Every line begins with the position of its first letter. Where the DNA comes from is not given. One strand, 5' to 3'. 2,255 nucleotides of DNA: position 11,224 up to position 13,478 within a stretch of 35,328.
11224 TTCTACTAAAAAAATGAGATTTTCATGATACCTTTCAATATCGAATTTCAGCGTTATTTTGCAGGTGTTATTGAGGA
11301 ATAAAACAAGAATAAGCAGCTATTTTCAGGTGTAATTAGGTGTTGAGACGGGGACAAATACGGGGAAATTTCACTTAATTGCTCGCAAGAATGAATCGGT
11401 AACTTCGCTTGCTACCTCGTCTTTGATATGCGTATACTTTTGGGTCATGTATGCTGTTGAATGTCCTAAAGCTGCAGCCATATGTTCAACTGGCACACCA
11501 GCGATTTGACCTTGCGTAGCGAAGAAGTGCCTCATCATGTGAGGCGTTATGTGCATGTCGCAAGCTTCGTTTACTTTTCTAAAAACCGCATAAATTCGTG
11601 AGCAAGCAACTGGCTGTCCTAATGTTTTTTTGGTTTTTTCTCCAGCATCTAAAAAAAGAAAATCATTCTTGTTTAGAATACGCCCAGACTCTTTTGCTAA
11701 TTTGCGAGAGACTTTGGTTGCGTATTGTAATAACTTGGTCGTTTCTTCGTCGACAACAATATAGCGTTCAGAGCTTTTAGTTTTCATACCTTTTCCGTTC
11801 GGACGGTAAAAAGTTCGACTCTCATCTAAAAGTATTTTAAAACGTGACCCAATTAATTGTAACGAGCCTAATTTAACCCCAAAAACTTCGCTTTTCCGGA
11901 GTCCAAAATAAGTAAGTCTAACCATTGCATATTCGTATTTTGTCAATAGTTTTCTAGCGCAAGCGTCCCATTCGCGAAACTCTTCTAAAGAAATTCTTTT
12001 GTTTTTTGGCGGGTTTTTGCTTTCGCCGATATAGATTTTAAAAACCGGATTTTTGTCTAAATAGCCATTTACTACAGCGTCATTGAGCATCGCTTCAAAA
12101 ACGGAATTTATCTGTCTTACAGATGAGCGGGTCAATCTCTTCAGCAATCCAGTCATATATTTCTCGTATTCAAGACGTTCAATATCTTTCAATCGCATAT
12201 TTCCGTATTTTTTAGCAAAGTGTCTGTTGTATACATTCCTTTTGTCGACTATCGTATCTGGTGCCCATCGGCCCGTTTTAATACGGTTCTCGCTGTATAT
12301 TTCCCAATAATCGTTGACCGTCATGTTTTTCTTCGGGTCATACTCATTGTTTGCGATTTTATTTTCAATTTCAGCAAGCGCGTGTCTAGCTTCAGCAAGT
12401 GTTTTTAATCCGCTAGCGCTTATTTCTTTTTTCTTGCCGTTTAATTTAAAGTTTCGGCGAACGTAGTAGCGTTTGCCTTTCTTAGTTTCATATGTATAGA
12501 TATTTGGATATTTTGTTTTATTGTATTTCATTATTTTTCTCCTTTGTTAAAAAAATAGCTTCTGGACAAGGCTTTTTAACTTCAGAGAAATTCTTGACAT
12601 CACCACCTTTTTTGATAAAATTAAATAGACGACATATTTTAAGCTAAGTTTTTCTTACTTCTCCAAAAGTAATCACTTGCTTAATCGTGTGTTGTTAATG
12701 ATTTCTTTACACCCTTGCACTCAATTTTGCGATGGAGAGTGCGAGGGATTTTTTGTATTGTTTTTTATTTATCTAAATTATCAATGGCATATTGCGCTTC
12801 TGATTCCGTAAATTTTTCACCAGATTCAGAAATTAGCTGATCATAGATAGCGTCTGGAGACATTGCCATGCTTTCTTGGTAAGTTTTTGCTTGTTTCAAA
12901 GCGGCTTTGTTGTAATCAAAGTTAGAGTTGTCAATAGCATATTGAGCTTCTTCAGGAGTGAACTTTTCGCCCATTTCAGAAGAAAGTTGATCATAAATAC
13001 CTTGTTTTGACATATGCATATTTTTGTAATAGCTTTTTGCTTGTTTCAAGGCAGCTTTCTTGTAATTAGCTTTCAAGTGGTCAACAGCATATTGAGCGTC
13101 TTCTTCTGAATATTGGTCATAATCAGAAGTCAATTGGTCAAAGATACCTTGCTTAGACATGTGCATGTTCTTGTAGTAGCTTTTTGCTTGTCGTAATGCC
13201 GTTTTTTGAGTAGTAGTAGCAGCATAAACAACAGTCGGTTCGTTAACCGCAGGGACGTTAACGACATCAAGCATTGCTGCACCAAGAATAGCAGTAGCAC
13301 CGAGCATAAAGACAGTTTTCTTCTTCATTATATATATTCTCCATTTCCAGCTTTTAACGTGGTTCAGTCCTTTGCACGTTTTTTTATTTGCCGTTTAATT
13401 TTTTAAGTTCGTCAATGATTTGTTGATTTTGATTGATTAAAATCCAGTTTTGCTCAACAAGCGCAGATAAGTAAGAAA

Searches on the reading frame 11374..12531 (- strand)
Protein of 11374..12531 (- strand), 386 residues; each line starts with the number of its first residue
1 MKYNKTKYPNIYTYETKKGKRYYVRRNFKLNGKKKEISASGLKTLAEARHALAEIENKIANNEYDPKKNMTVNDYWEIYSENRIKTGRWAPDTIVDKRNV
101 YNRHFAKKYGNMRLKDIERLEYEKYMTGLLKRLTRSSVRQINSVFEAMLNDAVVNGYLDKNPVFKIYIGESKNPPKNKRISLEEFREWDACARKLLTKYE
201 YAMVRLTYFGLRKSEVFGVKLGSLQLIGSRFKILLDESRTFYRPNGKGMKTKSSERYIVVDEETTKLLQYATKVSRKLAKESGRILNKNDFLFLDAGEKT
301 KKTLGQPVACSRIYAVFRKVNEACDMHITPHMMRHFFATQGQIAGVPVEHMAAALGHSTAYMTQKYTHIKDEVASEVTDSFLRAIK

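Call 66: search_protein_families(library=pfam, proteins=[window:11374-12531:-], max_evalue=0.001)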
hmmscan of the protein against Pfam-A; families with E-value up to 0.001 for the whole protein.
window:11374-12531:- (386 aa): 4 families
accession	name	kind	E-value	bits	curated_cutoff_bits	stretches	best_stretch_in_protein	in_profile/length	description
PF00589.27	Phage_integrase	-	1.7e-16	60.9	27.1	1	190-371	14-170/172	Phage integrase family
PF14659.12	Phage_int_SAM_3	-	2.9e-07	31.1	22.6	1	71-129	1-57/58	Phage integrase, N-terminal SAM-like domain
PF13102.12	Phage_int_SAM_5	-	2.1e-05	25.3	22.3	1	72-165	2-97/98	Phage integrase SAM-like domain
PF14657.12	Arm-DNA-bind_4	-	2.8e-05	24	22.3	1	24-62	4-45/47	Arm DNA-binding domain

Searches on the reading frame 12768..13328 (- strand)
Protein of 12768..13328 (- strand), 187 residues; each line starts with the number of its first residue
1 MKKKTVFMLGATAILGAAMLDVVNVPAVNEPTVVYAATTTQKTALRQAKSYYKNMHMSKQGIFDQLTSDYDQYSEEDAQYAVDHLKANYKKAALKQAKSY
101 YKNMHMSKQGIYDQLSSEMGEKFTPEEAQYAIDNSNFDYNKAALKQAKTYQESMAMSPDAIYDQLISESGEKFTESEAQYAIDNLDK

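Call 66: search_protein_families(library=pfam, proteins=[window:12768-13328:-], max_evalue=0.001)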
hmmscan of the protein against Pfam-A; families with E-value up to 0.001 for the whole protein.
window:12768-13328:- (187 aa): 2 families
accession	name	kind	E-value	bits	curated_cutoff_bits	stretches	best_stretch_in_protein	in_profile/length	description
PF07553.16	Lipoprotein_Ltp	-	7.7e-68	224.9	23.2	3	138-185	1-48/48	Host cell surface-exposed lipoprotein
PF03559.20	Hexose_dehydrat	-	0.00017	21.5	25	0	82-132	108-160/203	NDP-hexose 2,3-dehydratase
